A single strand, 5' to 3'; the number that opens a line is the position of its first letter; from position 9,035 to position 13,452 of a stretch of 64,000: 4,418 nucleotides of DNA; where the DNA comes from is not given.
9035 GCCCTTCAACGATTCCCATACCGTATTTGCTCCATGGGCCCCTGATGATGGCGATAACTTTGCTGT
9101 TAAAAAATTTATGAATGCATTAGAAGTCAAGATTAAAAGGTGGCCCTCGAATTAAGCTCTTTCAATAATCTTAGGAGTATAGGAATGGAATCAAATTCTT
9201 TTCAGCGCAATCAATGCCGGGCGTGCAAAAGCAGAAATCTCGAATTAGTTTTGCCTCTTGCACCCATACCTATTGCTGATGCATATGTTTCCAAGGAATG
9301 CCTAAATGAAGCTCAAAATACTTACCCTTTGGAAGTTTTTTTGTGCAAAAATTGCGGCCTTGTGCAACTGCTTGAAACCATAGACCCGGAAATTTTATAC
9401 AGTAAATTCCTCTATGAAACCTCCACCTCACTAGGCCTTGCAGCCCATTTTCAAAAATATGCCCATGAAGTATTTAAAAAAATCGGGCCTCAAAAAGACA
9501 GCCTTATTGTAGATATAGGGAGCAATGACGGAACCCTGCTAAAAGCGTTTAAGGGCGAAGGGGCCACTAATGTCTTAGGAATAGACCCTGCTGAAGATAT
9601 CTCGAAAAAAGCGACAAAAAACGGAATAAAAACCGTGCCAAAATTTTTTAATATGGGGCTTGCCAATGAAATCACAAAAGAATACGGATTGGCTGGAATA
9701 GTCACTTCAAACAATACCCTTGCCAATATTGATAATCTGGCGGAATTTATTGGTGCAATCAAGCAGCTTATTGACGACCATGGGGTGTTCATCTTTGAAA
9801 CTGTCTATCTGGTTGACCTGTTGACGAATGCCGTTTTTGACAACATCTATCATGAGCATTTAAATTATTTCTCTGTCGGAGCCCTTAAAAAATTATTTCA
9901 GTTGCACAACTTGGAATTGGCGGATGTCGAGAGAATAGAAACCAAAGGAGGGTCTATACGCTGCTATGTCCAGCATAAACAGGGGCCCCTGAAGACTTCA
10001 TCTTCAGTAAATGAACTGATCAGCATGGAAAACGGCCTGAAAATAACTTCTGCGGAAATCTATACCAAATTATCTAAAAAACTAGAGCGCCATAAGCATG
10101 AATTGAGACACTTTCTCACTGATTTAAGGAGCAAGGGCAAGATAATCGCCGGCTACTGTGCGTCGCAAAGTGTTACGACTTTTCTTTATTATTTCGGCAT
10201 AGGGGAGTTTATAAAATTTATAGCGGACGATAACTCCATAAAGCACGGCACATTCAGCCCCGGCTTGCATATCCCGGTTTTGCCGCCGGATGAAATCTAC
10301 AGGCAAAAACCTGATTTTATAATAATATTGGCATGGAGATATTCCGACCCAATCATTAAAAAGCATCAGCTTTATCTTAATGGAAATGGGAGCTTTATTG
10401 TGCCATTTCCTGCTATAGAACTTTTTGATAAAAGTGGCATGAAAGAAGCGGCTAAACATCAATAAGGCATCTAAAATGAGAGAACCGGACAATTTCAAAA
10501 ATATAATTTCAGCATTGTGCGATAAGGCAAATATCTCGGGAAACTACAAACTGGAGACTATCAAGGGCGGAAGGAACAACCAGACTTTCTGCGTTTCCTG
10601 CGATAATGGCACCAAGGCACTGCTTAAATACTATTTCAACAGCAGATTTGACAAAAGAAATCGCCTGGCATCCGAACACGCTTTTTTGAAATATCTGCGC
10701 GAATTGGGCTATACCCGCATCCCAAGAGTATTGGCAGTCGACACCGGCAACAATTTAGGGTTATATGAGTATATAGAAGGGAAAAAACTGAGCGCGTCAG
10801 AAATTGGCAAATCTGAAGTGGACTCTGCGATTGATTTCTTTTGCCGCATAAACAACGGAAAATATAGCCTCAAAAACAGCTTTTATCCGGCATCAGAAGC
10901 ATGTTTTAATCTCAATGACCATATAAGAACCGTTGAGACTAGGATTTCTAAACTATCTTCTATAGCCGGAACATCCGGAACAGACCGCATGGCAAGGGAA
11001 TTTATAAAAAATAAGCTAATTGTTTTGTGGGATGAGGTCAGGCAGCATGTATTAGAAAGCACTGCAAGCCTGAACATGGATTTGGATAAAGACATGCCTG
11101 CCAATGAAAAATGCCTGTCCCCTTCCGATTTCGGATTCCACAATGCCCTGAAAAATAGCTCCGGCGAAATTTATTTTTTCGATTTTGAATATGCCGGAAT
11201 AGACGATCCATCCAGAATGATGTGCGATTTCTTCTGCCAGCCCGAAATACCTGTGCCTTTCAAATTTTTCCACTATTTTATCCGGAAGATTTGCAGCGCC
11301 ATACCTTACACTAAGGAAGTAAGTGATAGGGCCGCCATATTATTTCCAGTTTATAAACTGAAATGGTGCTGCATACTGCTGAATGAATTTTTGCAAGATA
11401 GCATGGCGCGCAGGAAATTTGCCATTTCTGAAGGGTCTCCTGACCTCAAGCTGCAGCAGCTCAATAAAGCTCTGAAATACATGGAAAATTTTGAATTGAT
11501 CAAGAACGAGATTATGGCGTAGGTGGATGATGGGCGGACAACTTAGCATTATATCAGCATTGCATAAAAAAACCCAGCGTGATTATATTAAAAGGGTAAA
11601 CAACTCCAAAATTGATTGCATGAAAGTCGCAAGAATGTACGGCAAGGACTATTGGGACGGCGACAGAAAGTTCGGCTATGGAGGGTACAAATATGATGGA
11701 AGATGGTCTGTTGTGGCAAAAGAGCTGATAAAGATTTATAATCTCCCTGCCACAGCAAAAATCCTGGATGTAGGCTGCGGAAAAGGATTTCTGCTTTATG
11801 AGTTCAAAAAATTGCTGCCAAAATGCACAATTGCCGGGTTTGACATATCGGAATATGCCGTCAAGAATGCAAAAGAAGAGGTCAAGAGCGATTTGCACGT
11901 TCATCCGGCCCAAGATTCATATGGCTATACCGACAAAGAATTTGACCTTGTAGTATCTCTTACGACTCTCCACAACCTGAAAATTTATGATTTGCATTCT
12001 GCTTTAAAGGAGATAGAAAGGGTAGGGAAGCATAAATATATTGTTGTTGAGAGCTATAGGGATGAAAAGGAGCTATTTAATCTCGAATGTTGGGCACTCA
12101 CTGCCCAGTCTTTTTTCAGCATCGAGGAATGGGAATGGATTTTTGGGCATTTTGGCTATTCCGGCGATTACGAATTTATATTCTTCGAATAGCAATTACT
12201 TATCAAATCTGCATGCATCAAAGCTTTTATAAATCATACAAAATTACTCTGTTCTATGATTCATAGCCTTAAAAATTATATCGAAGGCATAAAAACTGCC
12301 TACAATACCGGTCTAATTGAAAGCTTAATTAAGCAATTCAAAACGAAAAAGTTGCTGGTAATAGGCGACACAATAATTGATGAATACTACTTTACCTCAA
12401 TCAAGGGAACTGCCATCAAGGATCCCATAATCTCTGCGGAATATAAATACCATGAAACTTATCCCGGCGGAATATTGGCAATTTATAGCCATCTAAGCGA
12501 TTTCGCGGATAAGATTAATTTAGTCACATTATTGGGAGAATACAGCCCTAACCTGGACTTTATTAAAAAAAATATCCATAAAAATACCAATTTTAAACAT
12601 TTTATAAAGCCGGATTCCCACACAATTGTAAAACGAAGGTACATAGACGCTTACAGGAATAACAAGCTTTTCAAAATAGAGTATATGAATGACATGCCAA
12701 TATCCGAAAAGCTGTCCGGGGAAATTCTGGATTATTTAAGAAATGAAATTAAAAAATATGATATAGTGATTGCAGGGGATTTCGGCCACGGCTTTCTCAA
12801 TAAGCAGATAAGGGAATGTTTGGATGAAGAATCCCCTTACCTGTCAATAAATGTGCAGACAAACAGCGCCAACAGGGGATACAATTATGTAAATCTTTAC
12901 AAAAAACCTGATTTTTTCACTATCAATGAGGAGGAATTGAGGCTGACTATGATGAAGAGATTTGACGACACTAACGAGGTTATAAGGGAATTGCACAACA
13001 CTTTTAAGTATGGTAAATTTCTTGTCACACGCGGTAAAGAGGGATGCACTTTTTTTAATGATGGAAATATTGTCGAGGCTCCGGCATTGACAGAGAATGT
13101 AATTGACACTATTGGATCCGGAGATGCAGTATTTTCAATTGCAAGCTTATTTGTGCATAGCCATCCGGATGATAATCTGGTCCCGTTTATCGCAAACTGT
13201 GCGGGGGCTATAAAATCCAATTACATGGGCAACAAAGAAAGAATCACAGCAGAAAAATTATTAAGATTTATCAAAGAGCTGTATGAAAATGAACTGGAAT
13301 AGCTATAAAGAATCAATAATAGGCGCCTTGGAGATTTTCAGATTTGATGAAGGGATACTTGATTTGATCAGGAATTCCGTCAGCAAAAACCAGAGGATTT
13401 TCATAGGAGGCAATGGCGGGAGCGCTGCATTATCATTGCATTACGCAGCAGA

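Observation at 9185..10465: Two paralogous NDP-sugar C-methyltransferases plus five small SAM methyltransferases in one glycan locus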

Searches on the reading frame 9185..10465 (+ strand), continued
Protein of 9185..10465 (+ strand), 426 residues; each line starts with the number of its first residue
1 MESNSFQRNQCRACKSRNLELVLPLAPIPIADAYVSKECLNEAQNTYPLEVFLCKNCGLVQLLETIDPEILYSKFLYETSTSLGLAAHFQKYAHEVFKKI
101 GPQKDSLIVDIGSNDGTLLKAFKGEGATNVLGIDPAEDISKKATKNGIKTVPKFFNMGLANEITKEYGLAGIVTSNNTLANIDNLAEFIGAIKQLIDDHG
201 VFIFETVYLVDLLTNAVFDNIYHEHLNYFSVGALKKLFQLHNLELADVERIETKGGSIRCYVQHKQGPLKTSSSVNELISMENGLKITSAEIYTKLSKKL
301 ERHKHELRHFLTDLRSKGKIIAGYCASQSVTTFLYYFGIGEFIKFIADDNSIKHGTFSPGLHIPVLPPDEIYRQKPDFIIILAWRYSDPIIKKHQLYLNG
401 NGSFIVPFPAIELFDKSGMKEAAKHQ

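Call 42: find_encoding_contigs(protein=P0007, flank=8000, max_places=1)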
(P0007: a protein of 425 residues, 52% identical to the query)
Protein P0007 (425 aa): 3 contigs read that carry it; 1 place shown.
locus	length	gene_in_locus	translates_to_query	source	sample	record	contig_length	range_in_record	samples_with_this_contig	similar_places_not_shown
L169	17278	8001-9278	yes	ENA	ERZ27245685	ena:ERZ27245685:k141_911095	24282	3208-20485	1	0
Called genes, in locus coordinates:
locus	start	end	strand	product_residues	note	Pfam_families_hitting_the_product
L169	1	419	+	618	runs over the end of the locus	PF21211:FkbH_N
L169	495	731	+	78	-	PF00550:PP-binding (weak)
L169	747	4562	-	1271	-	-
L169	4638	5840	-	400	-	-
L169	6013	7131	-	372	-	PF01266:DAO (weak), PF01494:FAD_binding_3, PF03486:HI0933_like (weak), PF05834:Lycopene_cycl (faint), PF07992:Pyr_redox_2 (faint), PF12831:FAD_oxidored (weak), PF13450:NAD_binding_8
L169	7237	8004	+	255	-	PF00106:adh_short, PF13561:adh_short_C2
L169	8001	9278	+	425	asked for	PF08421:Methyltransf_13, PF13489:Methyltransf_23, PF08241:Methyltransf_11 (weak), PF08242:Methyltransf_12 (weak), PF08484:Methyltransf_14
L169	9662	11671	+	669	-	-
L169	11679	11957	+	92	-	PF01638:HxlR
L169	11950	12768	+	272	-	PF01555:N6_N4_Mtase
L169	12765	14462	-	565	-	PF01555:N6_N4_Mtase, PF02086:MethyltransfD12 (weak), PF01555:N6_N4_Mtase (weak)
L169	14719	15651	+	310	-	PF01073:3Beta_HSD, PF01370:Epimerase, PF13460:NAD_binding_10 (weak), PF16363:GDP_Man_Dehyd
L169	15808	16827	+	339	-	PF01370:Epimerase, PF04321:RmlD_sub_bind, PF16363:GDP_Man_Dehyd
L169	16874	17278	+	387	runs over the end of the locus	PF00155:Aminotran_1_2 (faint), PF01041:DegT_DnrJ_EryC1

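Call 52: find_encoding_contigs(protein=P0013, flank=9000, max_places=1)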
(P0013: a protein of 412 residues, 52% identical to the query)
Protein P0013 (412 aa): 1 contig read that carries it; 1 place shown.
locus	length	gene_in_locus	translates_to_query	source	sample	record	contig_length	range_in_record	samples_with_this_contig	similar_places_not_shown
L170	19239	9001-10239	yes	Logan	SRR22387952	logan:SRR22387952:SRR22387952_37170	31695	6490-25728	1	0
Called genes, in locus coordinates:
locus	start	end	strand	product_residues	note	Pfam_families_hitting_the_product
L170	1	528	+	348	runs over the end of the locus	PF01636:APH (weak)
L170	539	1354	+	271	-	PF00456:Transketolase_N, PF13292:DXP_synthase_N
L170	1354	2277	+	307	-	PF02779:Transket_pyr, PF02780:Transketolase_C, PF17147:PFOR_II (faint)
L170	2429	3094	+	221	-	PF05175:MTS, PF13489:Methyltransf_23, PF07021:MetW (weak), PF13847:Methyltransf_31, PF08241:Methyltransf_11, PF08242:Methyltransf_12, PF13649:Methyltransf_25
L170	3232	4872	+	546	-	PF02310:B12-binding, PF04055:Radical_SAM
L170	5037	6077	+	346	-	PF08240:ADH_N, PF16912:Glu_dehyd_C, PF00107:ADH_zinc_N, PF13602:ADH_zinc_N_2 (weak)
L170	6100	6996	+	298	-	PF04321:RmlD_sub_bind, PF01073:3Beta_HSD, PF01370:Epimerase, PF16363:GDP_Man_Dehyd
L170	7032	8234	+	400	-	PF08421:Methyltransf_13, PF13489:Methyltransf_23, PF08484:Methyltransf_14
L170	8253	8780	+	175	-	PF19480:DUF6016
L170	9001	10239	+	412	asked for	PF08421:Methyltransf_13, PF13489:Methyltransf_23, PF08241:Methyltransf_11 (weak), PF08242:Methyltransf_12, PF08484:Methyltransf_14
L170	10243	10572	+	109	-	PF00293:NUDIX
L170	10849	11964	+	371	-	PF01041:DegT_DnrJ_EryC1, PF01053:Cys_Met_Meta_PP (weak), PF00266:Aminotran_5 (weak), PF01212:Beta_elim_lyase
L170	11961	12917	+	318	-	PF00551:Formyl_trans_N, PF02911:Formyl_trans_C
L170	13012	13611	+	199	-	PF05050:Methyltransf_21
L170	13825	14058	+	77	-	-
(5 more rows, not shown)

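Call 53: find_encoding_contigs(protein=P0010, flank=9000, max_places=1)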
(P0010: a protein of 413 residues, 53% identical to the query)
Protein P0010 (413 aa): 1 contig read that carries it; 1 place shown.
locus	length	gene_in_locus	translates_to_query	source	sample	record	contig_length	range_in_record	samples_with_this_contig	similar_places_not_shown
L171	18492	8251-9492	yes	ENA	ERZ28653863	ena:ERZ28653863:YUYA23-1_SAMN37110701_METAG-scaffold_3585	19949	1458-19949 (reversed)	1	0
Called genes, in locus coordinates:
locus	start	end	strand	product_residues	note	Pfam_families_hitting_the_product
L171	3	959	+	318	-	?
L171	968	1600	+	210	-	-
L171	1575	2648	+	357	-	PF01636:APH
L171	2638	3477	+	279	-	PF13292:DXP_synthase_N (weak), PF00456:Transketolase_N, PF00676:E1_dh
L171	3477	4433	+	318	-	PF02779:Transket_pyr, PF02780:Transketolase_C, PF17147:PFOR_II (faint)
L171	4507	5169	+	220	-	PF13489:Methyltransf_23, PF01209:Ubie_methyltran, PF02353:CMAS (weak), PF07021:MetW (weak), PF13847:Methyltransf_31, PF08241:Methyltransf_11, PF08242:Methyltransf_12, PF13649:Methyltransf_25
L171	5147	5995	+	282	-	-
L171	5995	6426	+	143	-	-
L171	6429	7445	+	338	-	PF05050:Methyltransf_21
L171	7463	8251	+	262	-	PF00106:adh_short, PF01370:Epimerase (weak), PF13561:adh_short_C2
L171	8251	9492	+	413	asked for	PF08421:Methyltransf_13, PF13489:Methyltransf_23, PF08242:Methyltransf_12 (faint), PF08484:Methyltransf_14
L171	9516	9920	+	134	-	PF00903:Glyoxalase, PF13669:Glyoxalase_4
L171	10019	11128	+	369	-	PF00070:Pyr_redox (weak), PF00890:FAD_binding_2 (weak), PF01266:DAO, PF01494:FAD_binding_3 (weak), PF01593:Amino_oxidase, PF12831:FAD_oxidored (weak), PF13450:NAD_binding_8, PF03275:GLF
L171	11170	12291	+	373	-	-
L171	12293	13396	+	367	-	PF04055:Radical_SAM, PF13186:SPASM (weak)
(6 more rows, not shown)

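Call 54: find_encoding_contigs(protein=P0005, flank=9000, max_places=1)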
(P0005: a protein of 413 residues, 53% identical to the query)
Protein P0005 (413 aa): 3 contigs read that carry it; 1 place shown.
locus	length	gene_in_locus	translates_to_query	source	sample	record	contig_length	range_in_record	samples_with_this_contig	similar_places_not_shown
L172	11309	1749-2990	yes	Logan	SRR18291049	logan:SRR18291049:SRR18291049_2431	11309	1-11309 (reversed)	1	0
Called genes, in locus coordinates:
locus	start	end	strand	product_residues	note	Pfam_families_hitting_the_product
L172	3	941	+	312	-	?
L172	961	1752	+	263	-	PF00106:adh_short, PF13561:adh_short_C2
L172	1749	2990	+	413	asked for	PF08421:Methyltransf_13, PF13489:Methyltransf_23, PF08242:Methyltransf_12 (weak), PF08484:Methyltransf_14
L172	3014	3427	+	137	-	PF00903:Glyoxalase, PF13669:Glyoxalase_4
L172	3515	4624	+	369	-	PF00890:FAD_binding_2, PF01266:DAO, PF01494:FAD_binding_3 (weak), PF01593:Amino_oxidase, PF07992:Pyr_redox_2 (weak), PF12831:FAD_oxidored (weak), PF13450:NAD_binding_8, PF03275:GLF, +1 more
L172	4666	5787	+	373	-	-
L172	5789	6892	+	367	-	PF04055:Radical_SAM, PF13186:SPASM (weak)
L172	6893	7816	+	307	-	PF02475:TRM5-TYW2_MTfase (weak), PF05050:Methyltransf_21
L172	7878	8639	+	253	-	-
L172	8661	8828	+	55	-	-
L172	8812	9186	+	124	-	-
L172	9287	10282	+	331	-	PF01073:3Beta_HSD, PF01370:Epimerase, PF02719:Polysacc_synt_2, PF04321:RmlD_sub_bind, PF16363:GDP_Man_Dehyd, PF07993:NAD_binding_4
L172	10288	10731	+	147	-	PF00293:NUDIX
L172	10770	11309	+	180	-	?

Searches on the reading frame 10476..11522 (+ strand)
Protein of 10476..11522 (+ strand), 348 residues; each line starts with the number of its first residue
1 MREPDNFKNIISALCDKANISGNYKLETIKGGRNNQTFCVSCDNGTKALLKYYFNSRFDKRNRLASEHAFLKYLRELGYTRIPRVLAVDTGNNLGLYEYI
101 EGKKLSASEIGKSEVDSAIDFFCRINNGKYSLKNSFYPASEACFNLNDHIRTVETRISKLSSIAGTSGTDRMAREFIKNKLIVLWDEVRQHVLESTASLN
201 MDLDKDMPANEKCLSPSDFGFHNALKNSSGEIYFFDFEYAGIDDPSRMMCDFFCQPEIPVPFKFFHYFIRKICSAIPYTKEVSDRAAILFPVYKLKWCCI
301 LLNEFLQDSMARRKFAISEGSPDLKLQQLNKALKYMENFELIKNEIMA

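Call 5: search_protein_families(library=pfam, proteins=[window:10476-11522:+], max_evalue=0.001)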
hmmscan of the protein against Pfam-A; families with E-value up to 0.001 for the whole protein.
window:10476-11522:+ (348 aa): 2 families
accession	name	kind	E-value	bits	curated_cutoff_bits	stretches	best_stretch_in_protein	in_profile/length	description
PF01636.29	APH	-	3.8e-09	37.1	23.2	1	26-245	2-202/239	Phosphotransferase enzyme family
PF01633.27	Choline_kinase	-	2.5e-05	24.2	29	1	27-255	2-206/300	Choline/ethanolamine kinase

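Call 19: search_protein_families(library=ncbifam, proteins=[window:10476-11522:+], max_evalue=0.00001)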
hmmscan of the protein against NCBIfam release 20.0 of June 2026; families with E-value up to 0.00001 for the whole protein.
window:10476-11522:+ (348 aa): 0 families

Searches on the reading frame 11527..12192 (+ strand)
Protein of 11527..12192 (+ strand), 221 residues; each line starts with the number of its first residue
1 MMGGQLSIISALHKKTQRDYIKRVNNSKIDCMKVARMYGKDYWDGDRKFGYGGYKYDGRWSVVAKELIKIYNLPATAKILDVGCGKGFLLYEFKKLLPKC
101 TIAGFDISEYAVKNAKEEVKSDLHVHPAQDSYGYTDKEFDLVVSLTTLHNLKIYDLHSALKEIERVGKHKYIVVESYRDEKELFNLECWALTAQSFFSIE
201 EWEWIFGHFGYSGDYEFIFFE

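Call 5: search_protein_families(library=pfam, proteins=[window:11527-12192:+], max_evalue=0.001)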
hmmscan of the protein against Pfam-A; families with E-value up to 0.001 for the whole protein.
window:11527-12192:+ (221 aa): 11 families
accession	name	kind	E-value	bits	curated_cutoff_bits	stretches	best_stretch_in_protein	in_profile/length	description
PF13847.12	Methyltransf_31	-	1.4e-17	64.2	27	1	77-190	5-120/145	Methyltransferase domain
PF08241.18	Methyltransf_11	-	1.1e-15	58.4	21.2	1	80-169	1-89/95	Methyltransferase domain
PF13649.12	Methyltransf_25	-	3.2e-15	57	27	1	79-168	1-94/97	Methyltransferase domain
PF13489.12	Methyltransf_23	-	7.4e-13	49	27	1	73-211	20-159/164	Methyltransferase domain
PF08242.18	Methyltransf_12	-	5e-12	46.9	30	1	80-166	1-91/98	Methyltransferase domain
PF05175.20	MTS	-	1.4e-08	35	23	1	73-144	29-104/170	Methyltransferase small domain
PF00891.24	Methyltransf_2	-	2.8e-07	30.5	22.3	1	59-120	46-106/210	O-methyltransferase domain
PF07021.18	MetW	-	3.9e-06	27.1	21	1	73-172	11-107/193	Methionine biosynthesis protein MetW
PF06325.19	PrmA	-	0.00022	21.2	22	1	76-144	162-232/296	Ribosomal protein L11 methyltransferase (PrmA)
PF01209.24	Ubie_methyltran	-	0.00031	20.6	20.1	1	67-169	39-145/233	ubiE/COQ5 methyltransferase family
PF13679.12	Methyltransf_32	-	0.00062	20.2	27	1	71-119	21-73/143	Methyltransferase domain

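Call 65: search_protein_families(library=ncbifam, proteins=[window:11527-12192:+], max_evalue=0.000001)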
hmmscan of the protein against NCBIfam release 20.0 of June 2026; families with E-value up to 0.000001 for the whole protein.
window:11527-12192:+ (221 aa): 11 families
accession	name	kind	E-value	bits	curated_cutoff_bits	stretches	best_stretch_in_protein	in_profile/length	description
NF004452.0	PRK05785.1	equivalog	1.7e-11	44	207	1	55-174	32-144/228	hypothetical protein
TIGR02072.1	BioC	equivalog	2.4e-10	40.6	184.95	1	72-206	28-167/244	malonyl-ACP O-methyltransferase BioC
TIGR02081.1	metW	equivalog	9.2e-09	35.1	189.5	1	73-172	11-107/194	methionine biosynthesis protein MetW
NF045667.1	MTase_DVU1556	equivalog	5.6e-08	32.5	155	1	65-167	12-111/213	DVU_1556 family methyltransferase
TIGR03587.1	Pse_Me-ase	hypoth_equivalog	6.1e-08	33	112.05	1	72-180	40-146/204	pseudaminic acid biosynthesis-associated methylase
NF001244.0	PRK00216.1-5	equivalog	8.2e-08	31.8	216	1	65-174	38-154/236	bifunctional demethylmenaquinone methyltransferase/2-methoxy-6-polyprenyl-1,4-benzoquinol methylase UbiE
TIGR01934.1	MenG_MenH_UbiE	subfamily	1.4e-07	31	158.35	1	66-174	30-142/223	ubiquinone/menaquinone biosynthesis methyltransferase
NF008300.0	PRK11088.1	equivalog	1.5e-07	31.2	303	1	56-186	67-190/272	23S rRNA (guanine(745)-N(1))-methyltransferase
NF043040.1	corrin_prot_MT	hypoth_equivalog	2.8e-07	30.2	180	1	58-167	25-139/216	corrinoid protein-associated methyltransferase CpaM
TIGR02021.1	BchM-ChlM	equivalog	3.2e-07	30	158.9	1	58-172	36-152/218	magnesium protoporphyrin IX methyltransferase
NF007610.0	PRK10258.1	equivalog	5.3e-07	29.2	342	1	64-171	31-134/251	malonyl-ACP O-methyltransferase BioC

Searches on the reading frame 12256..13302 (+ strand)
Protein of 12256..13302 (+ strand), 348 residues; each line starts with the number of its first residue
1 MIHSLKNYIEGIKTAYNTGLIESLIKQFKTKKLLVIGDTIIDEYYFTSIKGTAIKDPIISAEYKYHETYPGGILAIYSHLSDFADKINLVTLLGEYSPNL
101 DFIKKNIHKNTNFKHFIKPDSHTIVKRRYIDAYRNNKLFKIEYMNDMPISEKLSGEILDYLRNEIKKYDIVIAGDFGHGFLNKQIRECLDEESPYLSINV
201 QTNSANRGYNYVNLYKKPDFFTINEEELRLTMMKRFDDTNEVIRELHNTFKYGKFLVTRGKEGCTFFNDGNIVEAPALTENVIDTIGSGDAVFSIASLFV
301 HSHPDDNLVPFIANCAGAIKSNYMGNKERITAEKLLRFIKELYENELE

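Call 7: search_protein_families(library=pfam, proteins=[window:12256-13302:+], max_evalue=0.00001)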
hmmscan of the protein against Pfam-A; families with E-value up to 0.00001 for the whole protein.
window:12256-13302:+ (348 aa): 1 family
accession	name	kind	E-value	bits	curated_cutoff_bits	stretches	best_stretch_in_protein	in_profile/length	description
PF00294.29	PfkB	-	1.4e-13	51.3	25.8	1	209-294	175-263/302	pfkB family carbohydrate kinase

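Call 19: search_protein_families(library=ncbifam, proteins=[window:12256-13302:+], max_evalue=0.00001)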
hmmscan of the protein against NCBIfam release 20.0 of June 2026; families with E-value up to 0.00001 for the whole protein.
window:12256-13302:+ (348 aa): 8 families
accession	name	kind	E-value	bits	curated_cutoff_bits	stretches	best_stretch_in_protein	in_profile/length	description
TIGR02198.1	rfaE_dom_I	equivalog_domain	1.7e-35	122.7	345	1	25-336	2-311/315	D-glycero-beta-D-manno-heptose-7-phosphate kinase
NF008454.0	PRK11316.1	equivalog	1.4e-19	70.1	521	1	24-336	4-309/475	bifunctional D-glycero-beta-D-manno-heptose-7-phosphate kinase/D-glycero-beta-D-manno-heptose 1-phosphate adenylyltransferase HldE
NF041332.1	KDG_KDGal_kin_Halo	equivalog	1.8e-08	34.2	440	1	211-340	183-311/320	bifunctional 2-dehydro-3-deoxygluconokinase/2-dehydro-3-deoxygalactonokinase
TIGR03828.1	pfkB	equivalog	2.2e-08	33.5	292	1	101-294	64-255/305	1-phosphofructokinase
NF041320.1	pfkB_Halo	equivalog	5.4e-08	32.6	400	1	101-295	66-251/302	1-phosphofructokinase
TIGR03168.1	1-PFK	subfamily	1.5e-07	30.7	216.4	1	145-294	105-255/305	hexose kinase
TIGR02152.1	D_ribokin_bact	equivalog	6.6e-07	29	299.65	1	213-318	171-278/298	ribokinase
NF006957.1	PRK09434.1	equivalog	1e-06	28.5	450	1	218-294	180-254/302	fructokinase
